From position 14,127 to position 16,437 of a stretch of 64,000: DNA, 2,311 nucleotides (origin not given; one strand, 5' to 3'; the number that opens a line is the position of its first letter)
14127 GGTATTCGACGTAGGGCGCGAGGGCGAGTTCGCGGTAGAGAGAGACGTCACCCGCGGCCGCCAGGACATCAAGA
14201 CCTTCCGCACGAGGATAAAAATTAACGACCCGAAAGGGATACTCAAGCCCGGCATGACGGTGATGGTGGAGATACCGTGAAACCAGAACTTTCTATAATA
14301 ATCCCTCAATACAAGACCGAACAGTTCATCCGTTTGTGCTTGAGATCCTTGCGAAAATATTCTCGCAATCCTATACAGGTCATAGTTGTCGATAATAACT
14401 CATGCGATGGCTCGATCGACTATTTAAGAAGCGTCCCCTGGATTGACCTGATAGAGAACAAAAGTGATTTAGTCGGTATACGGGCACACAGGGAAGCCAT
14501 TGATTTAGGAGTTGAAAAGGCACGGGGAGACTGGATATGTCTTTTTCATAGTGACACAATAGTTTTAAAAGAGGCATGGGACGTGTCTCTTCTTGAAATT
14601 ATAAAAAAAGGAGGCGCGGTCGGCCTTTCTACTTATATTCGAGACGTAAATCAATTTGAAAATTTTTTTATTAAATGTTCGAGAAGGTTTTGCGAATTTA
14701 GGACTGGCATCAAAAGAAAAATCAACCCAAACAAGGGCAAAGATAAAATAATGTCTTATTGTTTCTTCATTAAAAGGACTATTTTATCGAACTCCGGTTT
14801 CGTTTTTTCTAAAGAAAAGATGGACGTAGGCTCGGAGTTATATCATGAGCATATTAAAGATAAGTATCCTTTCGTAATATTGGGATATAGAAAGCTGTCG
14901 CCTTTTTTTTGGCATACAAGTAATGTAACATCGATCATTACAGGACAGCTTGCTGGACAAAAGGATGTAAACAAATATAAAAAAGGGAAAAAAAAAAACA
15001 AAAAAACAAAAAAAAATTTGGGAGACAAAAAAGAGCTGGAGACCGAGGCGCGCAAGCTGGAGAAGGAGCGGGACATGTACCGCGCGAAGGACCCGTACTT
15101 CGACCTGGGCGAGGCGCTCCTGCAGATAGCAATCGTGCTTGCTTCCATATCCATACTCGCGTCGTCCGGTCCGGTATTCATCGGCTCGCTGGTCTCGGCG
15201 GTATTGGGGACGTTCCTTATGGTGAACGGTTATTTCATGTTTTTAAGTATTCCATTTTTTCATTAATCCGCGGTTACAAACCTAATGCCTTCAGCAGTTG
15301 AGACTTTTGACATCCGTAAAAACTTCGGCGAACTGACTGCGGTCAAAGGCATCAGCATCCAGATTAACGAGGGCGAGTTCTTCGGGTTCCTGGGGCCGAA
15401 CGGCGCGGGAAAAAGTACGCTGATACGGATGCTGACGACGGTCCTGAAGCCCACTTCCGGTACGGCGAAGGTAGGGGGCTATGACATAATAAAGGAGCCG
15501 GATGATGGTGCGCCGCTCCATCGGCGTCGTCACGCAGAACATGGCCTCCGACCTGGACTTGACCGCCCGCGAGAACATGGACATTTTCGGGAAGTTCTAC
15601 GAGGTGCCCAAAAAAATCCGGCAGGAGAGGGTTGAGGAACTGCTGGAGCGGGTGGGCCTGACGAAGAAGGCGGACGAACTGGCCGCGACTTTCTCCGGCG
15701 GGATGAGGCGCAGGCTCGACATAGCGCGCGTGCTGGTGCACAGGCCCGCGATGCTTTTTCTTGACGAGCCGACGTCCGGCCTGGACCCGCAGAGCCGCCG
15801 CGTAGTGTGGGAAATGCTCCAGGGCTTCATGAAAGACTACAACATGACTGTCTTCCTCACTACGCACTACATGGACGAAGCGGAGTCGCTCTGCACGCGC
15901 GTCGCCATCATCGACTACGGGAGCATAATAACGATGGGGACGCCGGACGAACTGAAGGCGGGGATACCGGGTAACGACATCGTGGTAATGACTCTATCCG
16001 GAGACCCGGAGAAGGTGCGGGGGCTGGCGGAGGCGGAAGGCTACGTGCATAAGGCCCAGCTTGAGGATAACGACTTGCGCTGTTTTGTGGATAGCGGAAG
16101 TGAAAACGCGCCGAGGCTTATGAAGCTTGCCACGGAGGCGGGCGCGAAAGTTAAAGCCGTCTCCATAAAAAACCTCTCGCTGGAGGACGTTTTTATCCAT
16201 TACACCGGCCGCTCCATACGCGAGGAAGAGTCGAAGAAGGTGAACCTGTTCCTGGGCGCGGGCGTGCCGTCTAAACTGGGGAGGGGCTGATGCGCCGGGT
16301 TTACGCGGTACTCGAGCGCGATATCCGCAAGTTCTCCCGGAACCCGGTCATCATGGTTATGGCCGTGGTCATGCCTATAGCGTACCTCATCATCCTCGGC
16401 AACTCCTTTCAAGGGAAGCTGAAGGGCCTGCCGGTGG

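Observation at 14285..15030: ~745-bp low-GC (about 38%) segment encoding a GT2 glycosyltransferase domain, inserted in frame inside a high-GC HlyD/ABC exporter operon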

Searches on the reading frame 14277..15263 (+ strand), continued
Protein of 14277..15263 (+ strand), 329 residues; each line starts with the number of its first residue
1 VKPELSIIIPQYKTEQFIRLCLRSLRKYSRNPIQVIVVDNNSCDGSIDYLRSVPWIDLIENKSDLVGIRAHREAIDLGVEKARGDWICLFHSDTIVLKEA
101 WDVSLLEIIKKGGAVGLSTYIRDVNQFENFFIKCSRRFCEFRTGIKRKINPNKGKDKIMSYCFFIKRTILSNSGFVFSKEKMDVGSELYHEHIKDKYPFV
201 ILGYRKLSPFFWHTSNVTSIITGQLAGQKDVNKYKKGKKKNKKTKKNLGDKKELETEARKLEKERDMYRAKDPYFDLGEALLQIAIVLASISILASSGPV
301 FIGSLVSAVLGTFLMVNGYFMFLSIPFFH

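Call 21: find_encoding_contigs(protein=P0024, flank=6000, max_places=2)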
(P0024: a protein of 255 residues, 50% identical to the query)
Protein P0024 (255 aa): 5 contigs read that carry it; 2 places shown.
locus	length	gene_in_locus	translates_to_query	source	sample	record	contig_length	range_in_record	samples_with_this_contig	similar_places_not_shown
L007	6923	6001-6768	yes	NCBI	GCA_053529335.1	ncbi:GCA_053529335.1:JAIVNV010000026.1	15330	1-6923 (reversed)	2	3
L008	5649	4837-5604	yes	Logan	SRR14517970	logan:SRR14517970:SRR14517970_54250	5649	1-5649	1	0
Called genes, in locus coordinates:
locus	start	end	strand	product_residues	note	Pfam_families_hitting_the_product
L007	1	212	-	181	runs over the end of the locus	PF02677:QueH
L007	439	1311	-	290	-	PF02629:CoA_binding, PF13380:CoA_binding_2, PF13607:Succ_CoA_lig, PF00549:Ligase_CoA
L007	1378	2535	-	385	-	PF08442:ATP-grasp_2, PF13549:ATP-grasp_5, PF24948:Citrate_synth_N, PF00549:Ligase_CoA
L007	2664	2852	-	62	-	-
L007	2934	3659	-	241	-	PF13441:Gly-zipper_YMGG (faint)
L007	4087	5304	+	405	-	PF08421:Methyltransf_13, PF13489:Methyltransf_23, PF08242:Methyltransf_12 (weak), PF08484:Methyltransf_14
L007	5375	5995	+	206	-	PF04989:RMNT_CmcI, PF13578:Methyltransf_24 (weak)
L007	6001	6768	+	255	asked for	PF00535:Glycos_transf_2, PF13641:Glyco_tranf_2_3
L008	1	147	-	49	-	?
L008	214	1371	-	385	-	PF08442:ATP-grasp_2, PF13549:ATP-grasp_5, PF24948:Citrate_synth_N, PF00549:Ligase_CoA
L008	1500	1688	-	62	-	-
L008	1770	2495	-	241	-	PF13441:Gly-zipper_YMGG (faint)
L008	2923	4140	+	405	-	PF08421:Methyltransf_13, PF13489:Methyltransf_23, PF08242:Methyltransf_12 (weak), PF08484:Methyltransf_14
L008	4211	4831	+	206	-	PF04989:RMNT_CmcI, PF13578:Methyltransf_24 (weak)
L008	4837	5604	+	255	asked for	PF00535:Glycos_transf_2, PF13641:Glyco_tranf_2_3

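Call 22: find_related_loci(query=window:14277-15263:+, collection=genome_contigs, flank=6000)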
Query window:14277-15263:+ (329 aa) in genome_contigs; peptide patterns used: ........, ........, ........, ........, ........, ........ (x = any residue, [..] = any of these).
73 stretches matched a pattern; 2 encode a relative of the query (tblastn E <= 1e-3); 2 distinct loci.
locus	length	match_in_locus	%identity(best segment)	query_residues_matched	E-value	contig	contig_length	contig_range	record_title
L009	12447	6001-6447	53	158-322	4e-43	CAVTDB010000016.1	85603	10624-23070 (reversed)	MAG: Nitrospirota bacterium isolate MFD00991.bin.2.105 genome assembly, contig: contig_54301, whole genome shotgun seque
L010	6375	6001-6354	30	2-117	4e-13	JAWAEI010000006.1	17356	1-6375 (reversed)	MAG: Candidatus Pacearchaeota archaeon isolate QQ_201901_bins_15 QQ_201901_bins_15_scaffold_7, whole genome shotgun sequ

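Call 24: find_related_loci(query=window:14277-15263:+, collection=metagenome_contigs, flank=5000)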
Query window:14277-15263:+ (329 aa) in metagenome_contigs; peptide patterns used: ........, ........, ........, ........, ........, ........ (x = any residue, [..] = any of these).
205 stretches matched a pattern; 1 encode a relative of the query (tblastn E <= 1e-3); 1 distinct loci.
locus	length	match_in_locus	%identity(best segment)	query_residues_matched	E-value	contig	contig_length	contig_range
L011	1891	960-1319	71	211-329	1e-50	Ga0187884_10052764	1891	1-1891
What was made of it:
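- Tried and rejected: No second copy of the fusion and no HlyD-GT2-DUF4337 ancestor turned up (calls 22, 24).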

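Call 27: search_protein_families(library=pfam, proteins=[L009:4556-5197:+, L009:5225-5935:+, L002:93-755:+, L004:5381-5998:+], max_evalue=0.01)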
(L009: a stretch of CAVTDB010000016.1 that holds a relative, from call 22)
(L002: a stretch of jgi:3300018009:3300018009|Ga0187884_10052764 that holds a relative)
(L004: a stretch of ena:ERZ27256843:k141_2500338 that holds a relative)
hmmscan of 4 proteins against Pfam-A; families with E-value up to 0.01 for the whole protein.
L009:4556-5197:+ (214 aa): 0 families

L009:5225-5935:+ (237 aa): 1 family
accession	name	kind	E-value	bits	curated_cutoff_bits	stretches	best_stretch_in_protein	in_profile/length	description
PF13578.12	Methyltransf_24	-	3.2e-07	31.6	26.3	1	44-154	2-105/105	Methyltransferase domain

L002:93-755:+ (221 aa): 1 family
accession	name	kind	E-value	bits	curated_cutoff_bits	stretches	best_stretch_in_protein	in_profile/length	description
PF13578.12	Methyltransf_24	-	8.4e-08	33.5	26.3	1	39-149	2-105/105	Methyltransferase domain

L004:5381-5998:+ (206 aa): 2 families
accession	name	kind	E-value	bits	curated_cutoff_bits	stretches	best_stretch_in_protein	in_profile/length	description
PF04989.18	RMNT_CmcI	-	4.4e-30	105.4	23.2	1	25-205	8-205/206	Rhamnosyl O-methyltransferase/CmcI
PF13578.12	Methyltransf_24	-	0.00053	21.3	26.3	1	54-154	1-104/105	Methyltransferase domain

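Call 45: search_protein_families(library=padloc, proteins=[L009:4586-5197:+, window:14277-15263:+], max_evalue=0.01)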
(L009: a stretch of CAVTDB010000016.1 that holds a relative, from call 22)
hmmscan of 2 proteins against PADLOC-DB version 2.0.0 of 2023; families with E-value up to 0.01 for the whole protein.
L009:4586-5197:+ (204 aa): 0 families

window:14277-15263:+ (329 aa): 0 families
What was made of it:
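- Tried and rejected: Defence function of the hybrid or of cargo X. No PADLOC hits (call 45).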

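Call 46: find_encoding_contigs(protein=P0064, flank=5000, max_places=2)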
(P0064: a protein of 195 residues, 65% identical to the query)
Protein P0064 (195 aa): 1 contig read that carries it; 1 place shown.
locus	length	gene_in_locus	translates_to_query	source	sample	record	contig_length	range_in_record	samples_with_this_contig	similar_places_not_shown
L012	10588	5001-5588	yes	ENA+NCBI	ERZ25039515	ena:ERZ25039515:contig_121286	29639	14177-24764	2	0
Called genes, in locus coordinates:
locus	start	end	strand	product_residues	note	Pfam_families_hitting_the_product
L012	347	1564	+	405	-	PF13433:Peripla_BP_5, PF13458:Peripla_BP_6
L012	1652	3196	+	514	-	PF00501:AMP-binding, PF13193:AMP-binding_C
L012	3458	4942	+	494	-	PF02629:CoA_binding, PF13380:CoA_binding_2, PF13607:Succ_CoA_lig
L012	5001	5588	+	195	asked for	PF14235:DUF4337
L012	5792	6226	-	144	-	PF09912:DUF2141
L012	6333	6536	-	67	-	-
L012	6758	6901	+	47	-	-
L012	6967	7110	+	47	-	-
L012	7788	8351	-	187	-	PF13489:Methyltransf_23, PF01209:Ubie_methyltran, PF01135:PCMT, PF02353:CMAS (weak), PF13847:Methyltransf_31, PF08241:Methyltransf_11, PF08242:Methyltransf_12, PF13649:Methyltransf_25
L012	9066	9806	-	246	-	-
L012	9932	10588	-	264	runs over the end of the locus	PF23023:Anti-Pycsar_Apyc1 (faint), PF00753:Lactamase_B (weak), PF12706:Lactamase_B_2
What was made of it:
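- Closest known: DUF4337. Different: In more distant relatives it is not next to HlyD/ABC genes (call 46).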

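Call 47: predict_structure(alignment_id=A1)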
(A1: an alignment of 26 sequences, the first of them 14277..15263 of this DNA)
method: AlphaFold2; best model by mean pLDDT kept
length: 329 residues; sequences in the alignment: 26
mean_pLDDT: 78.7   pTM: 0.73
mean pLDDT of the five models: 78.7, 77.1, 76.7, 75.3, 75.0
residues with pLDDT >= 90: 163; 70-90: 60; 50-70: 46; < 50: 60
segments of 3 or more residues with pLDDT < 50: 241-251, 277-279, 290-329
pLDDT, mean of each block of 10 residues (from residue 1): 90 90 96 97 91 97 92 97 98 95 98 97 87 88 88 86 97 95 91 97 94 82 66 62 42 57 56 50 55 45 45 40 32
secondary structure, 60 per line:
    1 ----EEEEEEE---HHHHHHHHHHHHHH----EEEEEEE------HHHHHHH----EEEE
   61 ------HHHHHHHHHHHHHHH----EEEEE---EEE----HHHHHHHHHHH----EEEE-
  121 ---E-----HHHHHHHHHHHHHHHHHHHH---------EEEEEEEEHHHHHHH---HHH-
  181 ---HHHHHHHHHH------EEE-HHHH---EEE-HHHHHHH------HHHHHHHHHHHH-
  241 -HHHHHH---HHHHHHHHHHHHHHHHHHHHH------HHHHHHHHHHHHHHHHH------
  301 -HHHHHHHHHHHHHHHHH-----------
elements in order: E5-11 H15-28 E33-39 H46-52 E57-60 H67-81 E86-90 E94-96 H101-111 E116-119 H130-149 E159-166 H167-173 H184-193 E200-202 H204-207 E211-213 H215-221 H228-239 H242-247 H251-271 H278-294 H302-318
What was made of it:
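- On GT2 glycosyltransferase (Pfam PF00535, GT-A fold): AlphaFold2 model with pLDDT of roughly 86-98 for residues 1-210 (10-residue block means), falling below 70 after about residue 220 (call 47).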

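Call 49: fold_search(model_id=the predicted structure, library=pdb)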
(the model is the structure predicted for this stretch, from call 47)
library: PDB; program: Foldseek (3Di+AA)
matches with E <= 10: 1638; with E <= 0.001: 384
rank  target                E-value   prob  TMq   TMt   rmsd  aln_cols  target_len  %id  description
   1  3bcv_A                2.6e-10  1.00  0.43  0.68   7.1       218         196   18  Crystal structure of a putative glycosyltransferase from Bacteroides fragilis (released 2007-11-27)
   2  9omn_B                7.8e-10  1.00  0.46  0.55   5.0       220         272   18  WrtF fucosyltransferase - GDP-2-deoxy-2-fluoro-beta-L-fucose (released 2025-10-29)
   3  6p61_B                2.3e-09  1.00  0.44  0.73   3.7       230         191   15  Structure of a Glycosyltransferase from Leptospira borgpetersenii serovar Hardjo-bovis (strain JB197) (released 2019-07-10)
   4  9omm_A                2.7e-09  1.00  0.46  0.57   4.8       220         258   18  WrtF fucosyltransferase - tetrasaccharide product (released 2025-10-29)
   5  6p61_C                3.6e-09  1.00  0.44  0.73   3.8       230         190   15  Structure of a Glycosyltransferase from Leptospira borgpetersenii serovar Hardjo-bovis (strain JB197) (released 2019-07-10)
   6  9omj_A                3.6e-09  1.00  0.44  0.53   5.1       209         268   18  WrtF fucosyltransferase - GDP-beta-L-fucose (released 2025-10-29)
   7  9omh_A                3.6e-09  1.00  0.44  0.53   5.0       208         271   19  WrtF fucosyltransferase - Apo (released 2025-10-29)
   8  9omj_B                4.1e-09  1.00  0.46  0.58  17.0       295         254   16  WrtF fucosyltransferase - GDP-beta-L-fucose (released 2025-10-29)
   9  8bz5_A                4.1e-09  1.00  0.44  0.25  16.4       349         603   14  Crystal structure of the L. monocytogenes RmlT in complex with HEPES (released 2023-12-27)
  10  9omi_A                4.6e-09  1.00  0.46  0.56  17.2       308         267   15  WrtF fucosyltransferase - GDP (released 2025-10-29)
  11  9omm_B                4.9e-09  1.00  0.46  0.54   5.0       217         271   18  WrtF fucosyltransferase - tetrasaccharide product (released 2025-10-29)
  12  8bz7_B                5.2e-09  1.00  0.43  0.25  16.8       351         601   14  Crystal structure of the L. monocytogenes RmlT in complex with TDP-rhamnose (released 2023-12-27)
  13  9omn_A                5.9e-09  1.00  0.46  0.58   6.2       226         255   17  WrtF fucosyltransferase - GDP-2-deoxy-2-fluoro-beta-L-fucose (released 2025-10-29)
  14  8bz7_A                5.9e-09  1.00  0.44  0.25  16.5       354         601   14  Crystal structure of the L. monocytogenes RmlT in complex with TDP-rhamnose (released 2023-12-27)
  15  9oml_B                6.3e-09  1.00  0.46  0.54   5.0       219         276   18  WrtF fucosyltransferase - acetylated trisaccharide acceptor (released 2025-10-29)
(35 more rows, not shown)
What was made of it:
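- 14277..14980 (+): Low-GC GT2 glycosyltransferase part (codons 1-234; GC 0.37, GC3 0.38). It lacks the last ~24 codons and the stop codon of the 258-aa relative. The GT-A fold is predicted with pLDDT above 90 up to about residue 220 (calls 47, 49).
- On GT2 glycosyltransferase (Pfam PF00535, GT-A fold): Foldseek probability 1.00 to SpsA, WrtF, RmlT and GtrB (call 49).
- Closest known: GtrB / polyprenyl-phosphate GT2 enzymes. Same: These enzymes appear among the Foldseek hits (call 49).
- GtrB is among the Foldseek hits (call 49). The tail is modelled with low confidence, and the GtrB matches over the tail have rmsd above 20 A (calls 47, 49).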

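Call 66: search_protein_families(library=ncbifam, proteins=[L009:4586-5197:+, window:14277-15263:+, L002:93-755:+], max_evalue=0.01)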
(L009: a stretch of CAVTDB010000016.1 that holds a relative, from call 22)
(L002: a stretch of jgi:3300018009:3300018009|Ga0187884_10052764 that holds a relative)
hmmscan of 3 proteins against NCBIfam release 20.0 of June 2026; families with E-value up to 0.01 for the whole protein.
L009:4586-5197:+ (204 aa): 0 families

window:14277-15263:+ (329 aa): 10 families
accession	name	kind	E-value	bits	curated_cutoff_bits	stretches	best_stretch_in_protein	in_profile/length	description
TIGR04283.1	glyco_like_mftF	equivalog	3.4e-13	49.7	182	1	5-142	1-128/221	TIGR04283 family arsenosugar biosynthesis glycosyltransferase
NF007482.0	PRK10073.1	equivalog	5.6e-08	32.2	423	1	2-108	5-109/334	glycosyltransferase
NF047683.1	TeichurnBiosyTuaG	equivalog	1.7e-06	27.9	400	1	2-119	5-122/252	teichuronic acid biosynthesis protein TuaG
TIGR03111.1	glyc2_xrt_Gpos1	hypoth_equivalog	1.6e-05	23.9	363.95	1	3-100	49-148/439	TIGR03111 family XrtG-associated glycosyltransferase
NF050050.1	ProtGlycPglI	equivalog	6.5e-05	22.4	500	1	2-112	1-111/306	GalNAc(5)-diNAcBac-PP-undecaprenol beta-1,3-glucosyltransferase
NF038302.1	EPS_HpsE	equivalog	0.0019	17.3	300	1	4-101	2-103/307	hormogonium polysaccharide biosynthesis glycosyltransferase HpsE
TIGR03937.1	PgaC_IcaA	equivalog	0.0045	16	422.3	1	3-105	45-147/407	poly-beta-1,6-N-acetyl-D-glucosamine synthase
TIGR03965.1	mycofact_glyco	equivalog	0.0047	15.9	280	1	3-106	74-176/467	mycofactocin biosynthesis glycosyltransferase MftF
NF045692.1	OglycostaseCruG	equivalog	0.0053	15.7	600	0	5-52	43-90/386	2'-O-glycosyltransferase CruG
NF038299.1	EPS_HpsN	equivalog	0.0061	15.6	425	1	3-101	1-98/317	hormogonium polysaccharide biosynthesis glycosyltransferase HpsN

L002:93-755:+ (221 aa): 0 families

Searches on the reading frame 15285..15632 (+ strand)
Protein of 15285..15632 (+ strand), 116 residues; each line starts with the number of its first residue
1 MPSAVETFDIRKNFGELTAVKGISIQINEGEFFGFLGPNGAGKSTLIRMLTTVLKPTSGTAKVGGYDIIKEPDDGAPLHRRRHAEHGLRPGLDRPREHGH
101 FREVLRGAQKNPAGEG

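Call 5: search_protein_families(library=pfam, proteins=[window:15285-15632:+], max_evalue=0.1)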
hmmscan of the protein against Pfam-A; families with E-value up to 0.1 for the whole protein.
window:15285-15632:+ (116 aa): 11 families
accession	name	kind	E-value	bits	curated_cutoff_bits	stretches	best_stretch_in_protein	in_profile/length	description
PF00005.33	ABC_tran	-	3.5e-13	50.8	25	1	21-70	2-51/137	ABC transporter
PF13555.12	AAA_29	-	3e-05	24.1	27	1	24-58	16-50/61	P-loop containing region of AAA domain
PF13476.12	AAA_23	-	0.00017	22.7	27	1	13-55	6-44/201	AAA domain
PF13304.12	AAA_21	-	0.0035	17.9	27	1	33-52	2-21/304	AAA domain, putative AbiEii toxin, Type IV TA system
PF13175.12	AAA_15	-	0.0096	16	32.1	1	12-57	9-50/374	AAA ATPase domain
PF03193.22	RsgA_GTPase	-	0.017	15.4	30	1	29-53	106-129/174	RsgA GTPase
PF01078.27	Mg_chelatase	-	0.019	14.8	20.3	1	14-60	6-52/207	Magnesium chelatase, subunit ChlI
PF13514.12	AAA_27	-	0.042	13.9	22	0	14-53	11-49/206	AAA domain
PF02367.23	TsaE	-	0.083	13.3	26.6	1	24-69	15-59/128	Threonylcarbamoyl adenosine biosynthesis protein TsaE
PF01926.29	MMR_HSR1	-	0.089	13.3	21.9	0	34-55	3-24/113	50S ribosome-binding GTPase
PF13401.12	AAA_22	-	0.093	13.5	27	1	36-56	11-31/130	AAA domain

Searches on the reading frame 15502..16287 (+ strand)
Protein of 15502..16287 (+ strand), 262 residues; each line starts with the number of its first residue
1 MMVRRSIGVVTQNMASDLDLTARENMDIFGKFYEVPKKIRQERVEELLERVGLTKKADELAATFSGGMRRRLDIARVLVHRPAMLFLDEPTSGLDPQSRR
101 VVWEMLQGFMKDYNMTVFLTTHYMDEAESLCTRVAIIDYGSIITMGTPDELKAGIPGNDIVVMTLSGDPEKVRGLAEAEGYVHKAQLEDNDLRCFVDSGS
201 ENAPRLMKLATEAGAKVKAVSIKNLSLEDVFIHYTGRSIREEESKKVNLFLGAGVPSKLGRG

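Call 5: search_protein_families(library=pfam, proteins=[window:15502-16287:+], max_evalue=0.1)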
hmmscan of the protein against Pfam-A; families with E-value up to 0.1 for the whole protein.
window:15502-16287:+ (262 aa): 5 families
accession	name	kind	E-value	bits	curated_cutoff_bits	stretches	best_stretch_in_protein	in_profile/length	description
PF00005.33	ABC_tran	-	2.7e-16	60.9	25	1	3-92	57-137/137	ABC transporter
PF13732.12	DrrA1-3_C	-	1.1e-09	39.3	27.4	1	146-235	1-81/81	ATP-binding protein DrrA1-3-like, C-terminal domain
PF13304.12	AAA_21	-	0.00012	22.7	27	1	55-122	229-298/304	AAA domain, putative AbiEii toxin, Type IV TA system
PF02463.25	SMC_N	-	0.032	14.1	40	1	37-124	116-199/220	RecF/RecN/SMC N terminal domain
PF13558.12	SbcC_Walker_B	-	0.077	13.7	27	0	78-107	60-89/90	SbcC/RAD50-like, Walker B motif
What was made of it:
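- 15285..16290 (+): ABC transporter ATPase (DrrA-like). It is split into two ORFs (15285..15635 and 15502..16290) by a window-specific 1-nt insertion at about 15503. Pfam ABC_tran on both pieces, DrrA1-3_C on the second (call 5).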
